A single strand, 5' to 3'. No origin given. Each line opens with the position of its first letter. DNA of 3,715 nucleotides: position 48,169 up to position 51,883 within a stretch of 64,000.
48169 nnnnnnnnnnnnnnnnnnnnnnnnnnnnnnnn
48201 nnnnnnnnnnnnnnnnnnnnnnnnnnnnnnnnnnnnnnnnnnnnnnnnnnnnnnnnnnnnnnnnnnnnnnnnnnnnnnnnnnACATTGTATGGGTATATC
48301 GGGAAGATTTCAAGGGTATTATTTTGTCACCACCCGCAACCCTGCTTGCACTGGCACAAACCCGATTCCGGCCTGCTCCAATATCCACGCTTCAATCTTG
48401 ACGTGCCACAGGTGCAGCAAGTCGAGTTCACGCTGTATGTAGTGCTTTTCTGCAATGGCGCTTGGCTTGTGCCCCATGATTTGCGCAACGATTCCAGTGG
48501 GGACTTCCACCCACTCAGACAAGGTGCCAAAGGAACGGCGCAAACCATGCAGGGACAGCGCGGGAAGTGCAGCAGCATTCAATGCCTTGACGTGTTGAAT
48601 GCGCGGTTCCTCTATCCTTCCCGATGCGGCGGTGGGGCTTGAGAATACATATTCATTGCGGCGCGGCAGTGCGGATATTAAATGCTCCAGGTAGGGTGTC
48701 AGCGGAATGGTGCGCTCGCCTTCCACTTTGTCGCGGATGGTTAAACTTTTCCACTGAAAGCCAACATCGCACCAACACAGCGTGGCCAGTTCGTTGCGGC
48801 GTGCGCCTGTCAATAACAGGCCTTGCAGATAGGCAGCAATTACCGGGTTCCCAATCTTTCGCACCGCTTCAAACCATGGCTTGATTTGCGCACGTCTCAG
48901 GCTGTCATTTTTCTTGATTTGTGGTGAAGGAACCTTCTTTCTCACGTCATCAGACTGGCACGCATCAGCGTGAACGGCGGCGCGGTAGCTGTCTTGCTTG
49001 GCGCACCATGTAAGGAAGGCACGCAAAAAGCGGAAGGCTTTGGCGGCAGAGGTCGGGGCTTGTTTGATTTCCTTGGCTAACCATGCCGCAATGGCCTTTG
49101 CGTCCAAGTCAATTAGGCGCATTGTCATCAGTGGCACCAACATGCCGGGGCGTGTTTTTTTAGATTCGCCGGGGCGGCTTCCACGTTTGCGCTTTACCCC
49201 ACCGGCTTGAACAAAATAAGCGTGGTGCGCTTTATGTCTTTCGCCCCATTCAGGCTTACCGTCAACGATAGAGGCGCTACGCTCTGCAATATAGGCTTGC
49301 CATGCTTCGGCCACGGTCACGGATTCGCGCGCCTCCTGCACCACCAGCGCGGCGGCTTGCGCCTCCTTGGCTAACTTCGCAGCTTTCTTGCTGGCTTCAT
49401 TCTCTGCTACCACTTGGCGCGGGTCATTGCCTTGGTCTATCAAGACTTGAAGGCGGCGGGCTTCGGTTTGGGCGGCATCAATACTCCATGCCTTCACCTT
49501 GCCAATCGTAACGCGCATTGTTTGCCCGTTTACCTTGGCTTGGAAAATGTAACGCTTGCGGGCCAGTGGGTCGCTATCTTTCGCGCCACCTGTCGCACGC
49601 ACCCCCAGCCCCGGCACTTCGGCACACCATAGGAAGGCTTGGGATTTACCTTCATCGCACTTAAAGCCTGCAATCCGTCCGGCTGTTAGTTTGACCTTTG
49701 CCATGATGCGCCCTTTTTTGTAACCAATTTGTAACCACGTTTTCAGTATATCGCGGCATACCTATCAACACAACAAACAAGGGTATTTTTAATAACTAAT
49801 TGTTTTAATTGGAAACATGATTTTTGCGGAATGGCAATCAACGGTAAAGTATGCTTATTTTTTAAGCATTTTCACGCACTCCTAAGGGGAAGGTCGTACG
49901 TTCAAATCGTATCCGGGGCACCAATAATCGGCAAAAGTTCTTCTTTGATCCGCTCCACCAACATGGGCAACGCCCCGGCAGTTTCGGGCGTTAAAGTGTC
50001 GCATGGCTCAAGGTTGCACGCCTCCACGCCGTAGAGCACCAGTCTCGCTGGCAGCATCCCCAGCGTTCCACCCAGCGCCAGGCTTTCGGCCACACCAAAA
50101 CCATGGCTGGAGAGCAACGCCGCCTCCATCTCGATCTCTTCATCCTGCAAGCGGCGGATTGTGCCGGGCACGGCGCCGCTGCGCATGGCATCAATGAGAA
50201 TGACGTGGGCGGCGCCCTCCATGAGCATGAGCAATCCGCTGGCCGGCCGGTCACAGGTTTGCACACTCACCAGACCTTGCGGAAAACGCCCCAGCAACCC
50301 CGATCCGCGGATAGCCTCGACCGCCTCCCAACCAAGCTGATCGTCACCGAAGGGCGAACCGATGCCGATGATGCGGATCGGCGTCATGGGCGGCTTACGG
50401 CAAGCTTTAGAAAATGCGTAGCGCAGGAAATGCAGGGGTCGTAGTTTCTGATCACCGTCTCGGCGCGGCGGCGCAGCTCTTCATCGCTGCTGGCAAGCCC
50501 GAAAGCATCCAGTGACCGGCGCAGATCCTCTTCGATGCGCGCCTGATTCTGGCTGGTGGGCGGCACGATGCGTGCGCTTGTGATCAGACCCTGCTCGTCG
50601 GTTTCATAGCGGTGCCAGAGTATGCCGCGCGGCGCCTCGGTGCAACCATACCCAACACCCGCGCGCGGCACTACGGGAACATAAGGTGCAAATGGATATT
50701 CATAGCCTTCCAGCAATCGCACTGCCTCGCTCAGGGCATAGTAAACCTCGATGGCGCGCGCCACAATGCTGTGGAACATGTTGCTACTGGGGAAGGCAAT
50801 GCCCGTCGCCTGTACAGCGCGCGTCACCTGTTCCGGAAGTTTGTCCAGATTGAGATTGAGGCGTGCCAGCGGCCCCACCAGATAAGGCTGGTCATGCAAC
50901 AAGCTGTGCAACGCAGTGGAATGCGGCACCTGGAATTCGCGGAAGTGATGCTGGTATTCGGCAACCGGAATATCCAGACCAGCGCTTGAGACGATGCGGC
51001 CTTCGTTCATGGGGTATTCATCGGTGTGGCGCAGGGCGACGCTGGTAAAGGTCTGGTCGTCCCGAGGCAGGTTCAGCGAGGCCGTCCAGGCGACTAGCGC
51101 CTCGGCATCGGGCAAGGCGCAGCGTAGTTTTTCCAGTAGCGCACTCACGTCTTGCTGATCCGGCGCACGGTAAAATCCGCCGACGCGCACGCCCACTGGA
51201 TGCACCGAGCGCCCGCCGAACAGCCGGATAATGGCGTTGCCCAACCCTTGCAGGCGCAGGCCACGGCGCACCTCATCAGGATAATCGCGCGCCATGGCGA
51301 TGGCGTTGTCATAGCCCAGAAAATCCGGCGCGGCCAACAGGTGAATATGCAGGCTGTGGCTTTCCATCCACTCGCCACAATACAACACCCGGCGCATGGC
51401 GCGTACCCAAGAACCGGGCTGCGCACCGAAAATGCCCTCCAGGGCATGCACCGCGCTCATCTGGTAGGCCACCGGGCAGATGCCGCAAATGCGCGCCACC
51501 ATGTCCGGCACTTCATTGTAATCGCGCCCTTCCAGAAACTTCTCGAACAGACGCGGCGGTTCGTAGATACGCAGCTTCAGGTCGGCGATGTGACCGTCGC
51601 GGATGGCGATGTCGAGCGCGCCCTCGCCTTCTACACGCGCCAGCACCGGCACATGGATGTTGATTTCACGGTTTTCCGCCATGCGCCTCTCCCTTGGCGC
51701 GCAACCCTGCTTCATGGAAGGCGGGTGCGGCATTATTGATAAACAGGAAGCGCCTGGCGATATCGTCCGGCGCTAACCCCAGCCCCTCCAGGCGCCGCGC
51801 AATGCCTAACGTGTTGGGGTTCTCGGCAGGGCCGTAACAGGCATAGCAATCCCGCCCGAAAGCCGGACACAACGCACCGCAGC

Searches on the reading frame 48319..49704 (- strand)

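Call 44: search_protein_families(library=pfam, proteins=[window:48319-49704:-], max_evalue=0.001)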
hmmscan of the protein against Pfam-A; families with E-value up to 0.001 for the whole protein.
window:48319-49704:- (461 aa): 2 families
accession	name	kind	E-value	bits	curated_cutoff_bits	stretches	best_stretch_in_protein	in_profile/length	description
PF00589.27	Phage_integrase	-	2.5e-10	40.8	27.1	1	289-424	24-167/172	Phage integrase family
PF13356.12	Arm-DNA-bind_3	-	7.1e-07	29.7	27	1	26-98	16-79/83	Arm DNA-binding domain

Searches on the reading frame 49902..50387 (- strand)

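Call 44: search_protein_families(library=pfam, proteins=[window:49902-50387:-], max_evalue=0.001)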
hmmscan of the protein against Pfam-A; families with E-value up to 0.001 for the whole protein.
window:49902-50387:- (161 aa): 1 family
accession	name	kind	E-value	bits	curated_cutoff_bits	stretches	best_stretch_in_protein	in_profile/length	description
PF01750.23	HycI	-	1.5e-12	47.9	23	1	52-148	29-128/130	Hydrogenase maturation protease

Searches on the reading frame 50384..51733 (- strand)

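Call 44: search_protein_families(library=pfam, proteins=[window:50384-51733:-], max_evalue=0.001)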
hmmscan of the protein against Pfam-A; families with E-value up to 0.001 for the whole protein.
window:50384-51733:- (449 aa): 1 family
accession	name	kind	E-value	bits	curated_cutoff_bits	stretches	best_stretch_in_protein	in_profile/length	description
PF00374.24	NiFeSe_Hases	-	3e-23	83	25.8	2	61-144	1-84/508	Nickel-dependent hydrogenase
